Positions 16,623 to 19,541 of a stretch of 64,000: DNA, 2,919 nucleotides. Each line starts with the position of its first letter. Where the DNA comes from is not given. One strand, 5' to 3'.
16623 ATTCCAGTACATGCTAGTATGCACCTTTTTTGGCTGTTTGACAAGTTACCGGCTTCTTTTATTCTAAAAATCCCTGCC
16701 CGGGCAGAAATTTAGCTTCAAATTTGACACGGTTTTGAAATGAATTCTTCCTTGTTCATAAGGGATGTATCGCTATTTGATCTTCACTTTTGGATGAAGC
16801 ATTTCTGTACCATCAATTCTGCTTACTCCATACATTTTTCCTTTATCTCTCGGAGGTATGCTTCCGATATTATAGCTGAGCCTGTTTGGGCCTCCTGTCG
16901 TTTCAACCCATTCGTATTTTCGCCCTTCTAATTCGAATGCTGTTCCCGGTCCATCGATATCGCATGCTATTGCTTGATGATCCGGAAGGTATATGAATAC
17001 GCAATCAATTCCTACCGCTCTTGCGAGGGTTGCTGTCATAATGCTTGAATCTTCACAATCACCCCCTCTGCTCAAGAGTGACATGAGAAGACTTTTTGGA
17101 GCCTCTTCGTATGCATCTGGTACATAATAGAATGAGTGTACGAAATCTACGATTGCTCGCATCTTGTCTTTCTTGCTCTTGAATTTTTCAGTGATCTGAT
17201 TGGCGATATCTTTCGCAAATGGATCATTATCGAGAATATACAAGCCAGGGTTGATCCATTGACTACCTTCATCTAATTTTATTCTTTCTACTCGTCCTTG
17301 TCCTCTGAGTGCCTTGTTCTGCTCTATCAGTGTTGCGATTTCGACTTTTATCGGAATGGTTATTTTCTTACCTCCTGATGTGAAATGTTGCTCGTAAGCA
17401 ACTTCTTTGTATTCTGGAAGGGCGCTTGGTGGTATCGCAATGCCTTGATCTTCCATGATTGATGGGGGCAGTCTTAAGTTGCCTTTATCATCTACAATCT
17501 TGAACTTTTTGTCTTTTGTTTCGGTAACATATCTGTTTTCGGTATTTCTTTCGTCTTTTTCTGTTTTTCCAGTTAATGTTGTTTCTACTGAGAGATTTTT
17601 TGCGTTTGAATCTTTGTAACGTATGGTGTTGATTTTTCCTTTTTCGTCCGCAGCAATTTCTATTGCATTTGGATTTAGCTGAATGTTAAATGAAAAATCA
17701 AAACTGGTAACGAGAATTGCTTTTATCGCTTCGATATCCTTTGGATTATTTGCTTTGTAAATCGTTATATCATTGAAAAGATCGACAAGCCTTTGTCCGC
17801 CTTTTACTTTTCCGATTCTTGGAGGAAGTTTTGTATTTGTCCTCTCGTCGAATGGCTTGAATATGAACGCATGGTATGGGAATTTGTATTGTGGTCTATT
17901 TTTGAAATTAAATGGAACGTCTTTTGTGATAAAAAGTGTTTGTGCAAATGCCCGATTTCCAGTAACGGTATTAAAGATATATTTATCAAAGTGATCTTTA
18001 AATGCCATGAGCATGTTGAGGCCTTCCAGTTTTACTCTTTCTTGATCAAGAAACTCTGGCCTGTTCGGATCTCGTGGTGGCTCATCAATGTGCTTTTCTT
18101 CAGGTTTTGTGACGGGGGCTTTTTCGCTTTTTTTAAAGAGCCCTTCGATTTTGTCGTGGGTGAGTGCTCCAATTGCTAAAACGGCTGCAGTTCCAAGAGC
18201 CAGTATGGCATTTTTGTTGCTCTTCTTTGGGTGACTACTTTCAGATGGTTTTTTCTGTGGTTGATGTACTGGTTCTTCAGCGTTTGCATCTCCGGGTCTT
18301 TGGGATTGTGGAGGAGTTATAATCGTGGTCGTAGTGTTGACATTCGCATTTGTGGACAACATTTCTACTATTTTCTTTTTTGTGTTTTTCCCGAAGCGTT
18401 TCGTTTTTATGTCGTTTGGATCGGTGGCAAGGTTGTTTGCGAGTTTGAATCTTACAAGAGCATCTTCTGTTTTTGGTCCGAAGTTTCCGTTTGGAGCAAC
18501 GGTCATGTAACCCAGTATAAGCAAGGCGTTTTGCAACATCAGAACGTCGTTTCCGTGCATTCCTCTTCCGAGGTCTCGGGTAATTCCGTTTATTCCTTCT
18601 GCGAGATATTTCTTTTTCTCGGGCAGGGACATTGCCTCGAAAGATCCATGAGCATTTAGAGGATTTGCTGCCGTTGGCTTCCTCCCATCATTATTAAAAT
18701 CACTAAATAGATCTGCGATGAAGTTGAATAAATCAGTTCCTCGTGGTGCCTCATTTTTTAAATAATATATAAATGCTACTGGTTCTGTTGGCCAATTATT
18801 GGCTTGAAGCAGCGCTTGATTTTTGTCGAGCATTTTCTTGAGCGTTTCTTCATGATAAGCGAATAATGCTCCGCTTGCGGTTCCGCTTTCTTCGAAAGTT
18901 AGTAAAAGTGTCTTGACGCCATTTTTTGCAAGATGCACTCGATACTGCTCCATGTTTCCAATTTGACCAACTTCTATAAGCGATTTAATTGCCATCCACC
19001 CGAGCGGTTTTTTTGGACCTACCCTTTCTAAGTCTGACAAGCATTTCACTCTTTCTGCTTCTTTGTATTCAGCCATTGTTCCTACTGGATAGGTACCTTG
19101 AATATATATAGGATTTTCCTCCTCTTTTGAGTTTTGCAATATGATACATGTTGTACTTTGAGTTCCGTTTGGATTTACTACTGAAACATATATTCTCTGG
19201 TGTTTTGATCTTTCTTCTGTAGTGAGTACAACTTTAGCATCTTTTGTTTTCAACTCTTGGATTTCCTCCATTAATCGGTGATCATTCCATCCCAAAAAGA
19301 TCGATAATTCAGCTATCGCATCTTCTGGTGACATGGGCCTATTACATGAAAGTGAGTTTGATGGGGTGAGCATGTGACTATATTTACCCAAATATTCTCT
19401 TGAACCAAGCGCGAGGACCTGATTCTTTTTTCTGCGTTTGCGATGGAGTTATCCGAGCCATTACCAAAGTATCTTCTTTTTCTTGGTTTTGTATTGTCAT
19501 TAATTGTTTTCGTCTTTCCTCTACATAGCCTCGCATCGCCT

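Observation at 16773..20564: Self-contained TPR / 134-aa / 872-aa operon of unknown function next to rnpB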

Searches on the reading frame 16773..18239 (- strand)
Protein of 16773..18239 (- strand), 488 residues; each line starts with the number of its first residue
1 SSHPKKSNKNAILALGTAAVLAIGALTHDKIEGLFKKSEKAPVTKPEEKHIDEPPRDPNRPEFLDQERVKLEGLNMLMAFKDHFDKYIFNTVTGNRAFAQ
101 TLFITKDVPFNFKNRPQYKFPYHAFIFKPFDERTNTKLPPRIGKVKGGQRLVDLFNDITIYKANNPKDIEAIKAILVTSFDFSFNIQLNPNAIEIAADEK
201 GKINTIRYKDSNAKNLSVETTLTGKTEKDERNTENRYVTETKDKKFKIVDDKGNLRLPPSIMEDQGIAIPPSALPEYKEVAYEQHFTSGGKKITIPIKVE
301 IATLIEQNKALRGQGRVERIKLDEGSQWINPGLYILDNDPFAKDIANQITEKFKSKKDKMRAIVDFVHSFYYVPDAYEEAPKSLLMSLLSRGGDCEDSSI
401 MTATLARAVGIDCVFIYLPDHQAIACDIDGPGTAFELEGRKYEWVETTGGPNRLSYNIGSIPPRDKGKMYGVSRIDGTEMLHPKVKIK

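Call 37: find_related_loci(query=A5, collection=genome_contigs, flank=10000)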
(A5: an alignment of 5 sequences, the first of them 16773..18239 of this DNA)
Query A5 (488 aa) in genome_contigs; peptide patterns used: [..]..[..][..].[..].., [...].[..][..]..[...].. (x = any residue, [..] = any of these).
73 stretches matched a pattern; 1 encode a relative of the query (tblastn E <= 1e-3); 1 distinct loci.
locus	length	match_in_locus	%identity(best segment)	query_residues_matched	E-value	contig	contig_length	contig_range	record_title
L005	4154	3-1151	85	106-488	0e+0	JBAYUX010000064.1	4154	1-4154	MAG: Candidatus Gracilibacteria bacterium isolate SO_2016_LW3_46 scaffold38612_LW162_2016, whole genome shotgun sequence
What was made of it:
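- Tried and rejected: It found a single partial relative (call 37).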

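Call 38: find_related_loci(query=A5, collection=metagenome_contigs, flank=10000)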
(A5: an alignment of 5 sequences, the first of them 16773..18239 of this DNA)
Query A5 (488 aa) in metagenome_contigs; peptide patterns used: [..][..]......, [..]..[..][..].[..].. (x = any residue, [..] = any of these).
276 stretches matched a pattern; 11 encode a relative of the query (tblastn E <= 1e-3); 11 distinct loci.
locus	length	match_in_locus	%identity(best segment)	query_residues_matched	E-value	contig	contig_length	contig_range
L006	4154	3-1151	85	106-488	0e+0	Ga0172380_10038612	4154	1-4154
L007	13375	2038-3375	49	55-481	1e-137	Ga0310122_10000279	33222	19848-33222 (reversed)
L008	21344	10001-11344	46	1-450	5e-129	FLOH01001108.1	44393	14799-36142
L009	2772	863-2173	44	8-450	2e-128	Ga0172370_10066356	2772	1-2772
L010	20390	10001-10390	34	333-448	5e-16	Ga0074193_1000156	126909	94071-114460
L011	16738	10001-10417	32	334-462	2e-14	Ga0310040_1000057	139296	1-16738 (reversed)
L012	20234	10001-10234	34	337-410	2e-6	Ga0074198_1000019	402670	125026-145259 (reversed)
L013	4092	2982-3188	32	354-421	1e-5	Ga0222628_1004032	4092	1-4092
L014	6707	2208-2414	35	367-421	2e-5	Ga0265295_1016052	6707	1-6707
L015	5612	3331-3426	47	390-421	4e-5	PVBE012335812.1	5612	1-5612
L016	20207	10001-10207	31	343-410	5e-5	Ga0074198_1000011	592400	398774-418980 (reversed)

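Call 64: predict_structure(alignment_id=A4)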
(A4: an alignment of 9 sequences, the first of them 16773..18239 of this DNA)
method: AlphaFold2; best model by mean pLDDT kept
length: 488 residues; sequences in the alignment: 9
mean_pLDDT: 67.5   pTM: 0.65
mean pLDDT of the five models: 67.5, 67.5, 63.6, 61.8, 58.5
residues with pLDDT >= 90: 118; 70-90: 163; 50-70: 58; < 50: 149
segments of 3 or more residues with pLDDT < 50: 1-126, 135-146, 375-380
pLDDT, mean of each block of 10 residues (from residue 1): 30 29 26 26 25 35 34 37 34 28 28 33 45 48 52 79 92 88 85 95 94 86 70 59 89 85 68 65 86 87 75 84 74 89 96 94 92 51 75 81 95 90 90 87 85 76 82 88 66
secondary structure, 60 per line:
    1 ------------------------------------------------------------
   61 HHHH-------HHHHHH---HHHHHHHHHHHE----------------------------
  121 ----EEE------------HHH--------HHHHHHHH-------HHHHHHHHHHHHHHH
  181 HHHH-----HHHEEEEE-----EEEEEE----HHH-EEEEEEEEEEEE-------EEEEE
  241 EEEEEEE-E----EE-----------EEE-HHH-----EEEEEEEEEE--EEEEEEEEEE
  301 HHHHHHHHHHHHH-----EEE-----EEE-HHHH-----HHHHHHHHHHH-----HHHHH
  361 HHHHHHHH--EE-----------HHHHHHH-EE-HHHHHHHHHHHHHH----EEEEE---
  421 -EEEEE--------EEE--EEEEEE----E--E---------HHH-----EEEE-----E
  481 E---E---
elements in order: H61-64 H72-77 H81-91 E125-127 H151-158 H166-184 E193-197 E203-208 E217-228 E236-247 E267-269 E279-288 E291-300 H301-313 E319-321 E327-329 H331-334 H340-350 H356-368 H384-390 H395-408 E413-417 E422-426 E435-437 E440-445 E471-474
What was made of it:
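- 16776..18155 (-): Extracytoplasmic module, residues 407-866: a conserved juxtamembrane stretch, a beta-rich middle domain and a transglutaminase-like core. The AlphaFold model is confident over about residues 530-866 (call 64).
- On Transglutaminase-like superfamily (Pfam PF01841 Transglut_core): The AlphaFold model is confident over the core (call 64).
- The C-module model is poor for its first roughly 126 residues (call 64).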

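Call 67: fold_search(model_id=the predicted structure, library=pdb)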
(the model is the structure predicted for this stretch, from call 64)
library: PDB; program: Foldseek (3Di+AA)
matches with E <= 10: 376; with E <= 0.001: 1
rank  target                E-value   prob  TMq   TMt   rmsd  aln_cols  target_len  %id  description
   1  3kd4_A                1.5e-04  0.99  0.17  0.16  20.7       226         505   15  CRYSTAL STRUCTURE OF A PUTATIVE PROTEASE (BDI_1141) FROM PARABACTEROIDES DISTASONIS ATCC 8503 AT 2.00 A RESOLUTION (released 2009-11-24)
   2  3isr_A                1.0e-03  1.00  0.19  0.32   5.6       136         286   18  The Crystal Structure of a Putative Cysteine Protease from Cytophaga hutchinsonii to 1.9A (released 2009-09-08)
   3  9e5c_1m               1.3e-03  0.99  0.18  0.18  11.9       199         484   16  Cryo-EM structure of 96 nm repeat of microtubule doublet from T. brucei flagellum (released 2025-03-12)
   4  3u85_A                1.5e-03  0.84  0.12  0.12  15.8       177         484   12  Crystal structure of human menin in complex with MLL1 (released 2012-02-15)
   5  8z4f_A                2.9e-03  0.89  0.16  0.24  12.6       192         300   11  Pseudomurein Endoisopeptidases PeiP (released 2024-10-30)
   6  8z4f_B                2.9e-03  0.87  0.17  0.31  17.4       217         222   12  Pseudomurein Endoisopeptidases PeiP (released 2024-10-30)
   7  3isr_C                3.8e-03  0.99  0.22  0.36  17.8       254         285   12  The Crystal Structure of a Putative Cysteine Protease from Cytophaga hutchinsonii to 1.9A (released 2009-09-08)
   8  4u65_E                4.5e-03  1.00  0.20  0.50   8.1       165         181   14  Structure of the periplasmic output domain of the Legionella pneumophila LapD ortholog CdgS9 in complex with Pseudomon (released 2014-08-13)
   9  8ig0_C                4.7e-03  0.96  0.17  0.17  16.6       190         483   10  Crystal structure of menin in complex with DS-1594b (released 2023-03-22)
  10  8ig0_D                5.3e-03  0.72  0.12  0.12  15.8       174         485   14  Crystal structure of menin in complex with DS-1594b (released 2023-03-22)
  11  3u88_B                5.6e-03  0.84  0.14  0.14  16.3       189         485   14  Crystal structure of human menin in complex with MLL1 and LEDGF (released 2012-02-15)
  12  3isr_B                7.5e-03  0.99  0.20  0.33  18.2       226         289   12  The Crystal Structure of a Putative Cysteine Protease from Cytophaga hutchinsonii to 1.9A (released 2009-09-08)
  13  8ig0_B                7.9e-03  0.84  0.16  0.16  16.5       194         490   12  Crystal structure of menin in complex with DS-1594b (released 2023-03-22)
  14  3u84_A                8.8e-03  0.77  0.14  0.14  16.3       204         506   10  Crystal Structure of Human Menin (released 2012-02-15)
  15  9z4x_D                9.3e-03  0.75  0.14  0.14  17.2       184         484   15  MENIN IN COMPLEX WITH JNJ-75276617 (Bleximenib) (released 2025-11-26)
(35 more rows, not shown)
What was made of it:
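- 16776..18155 (-): Foldseek matches 3kd4, 3isr, PeiP/PeiW, LapG and PNGase (call 67).
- Closest known: LapG-type bacterial transglutaminase-like cysteine proteinases. Same: Transglutaminase-fold cysteine peptidase located outside the cytoplasmic membrane (Foldseek probability 1.00, call 67).
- Closest known: Pseudomurein endoisopeptidases PeiP and PeiW. Same: Foldseek hits with probability 0.87-0.89 for PeiP and 0.41 for PeiW (call 67).
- Foldseek probability is 0.87-1.00 for transglutaminase-fold peptidases, including LapG and PeiP (call 67).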

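Call 68: search_protein_families(library=phrogs, proteins=[window:16773-18239:-], max_evalue=0.01)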
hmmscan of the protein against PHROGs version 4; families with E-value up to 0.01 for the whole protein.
window:16773-18239:- (488 aa): 0 families

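Call 69: search_protein_families(library=padloc, proteins=[window:16773-18239:-], max_evalue=0.01)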
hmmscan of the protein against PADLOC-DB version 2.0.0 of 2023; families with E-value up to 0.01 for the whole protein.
window:16773-18239:- (488 aa): 0 families

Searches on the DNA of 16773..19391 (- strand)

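Call 74: search_rna_families(sources=[L001, L005, L017, L019], threshold=gathering)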
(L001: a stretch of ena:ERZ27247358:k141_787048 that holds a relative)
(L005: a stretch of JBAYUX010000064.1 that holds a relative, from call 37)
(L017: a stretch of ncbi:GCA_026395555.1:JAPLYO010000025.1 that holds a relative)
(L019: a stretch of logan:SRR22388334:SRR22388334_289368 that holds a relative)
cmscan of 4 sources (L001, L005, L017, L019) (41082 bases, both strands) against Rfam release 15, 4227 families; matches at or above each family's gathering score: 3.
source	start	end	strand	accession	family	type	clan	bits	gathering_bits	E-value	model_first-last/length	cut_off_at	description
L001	12741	13196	+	RF00010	RNaseP_bact_a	Gene; ribozyme;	CL00002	170.1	100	2.5e-53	1-367/367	no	Bacterial RNase P class A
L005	1279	1734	+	RF00010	RNaseP_bact_a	Gene; ribozyme;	CL00002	170.1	100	2.5e-53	1-367/367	no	Bacterial RNase P class A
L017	8854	9268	+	RF00010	RNaseP_bact_a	Gene; ribozyme;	CL00002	132.4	100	1.5e-40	1-367/367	no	Bacterial RNase P class A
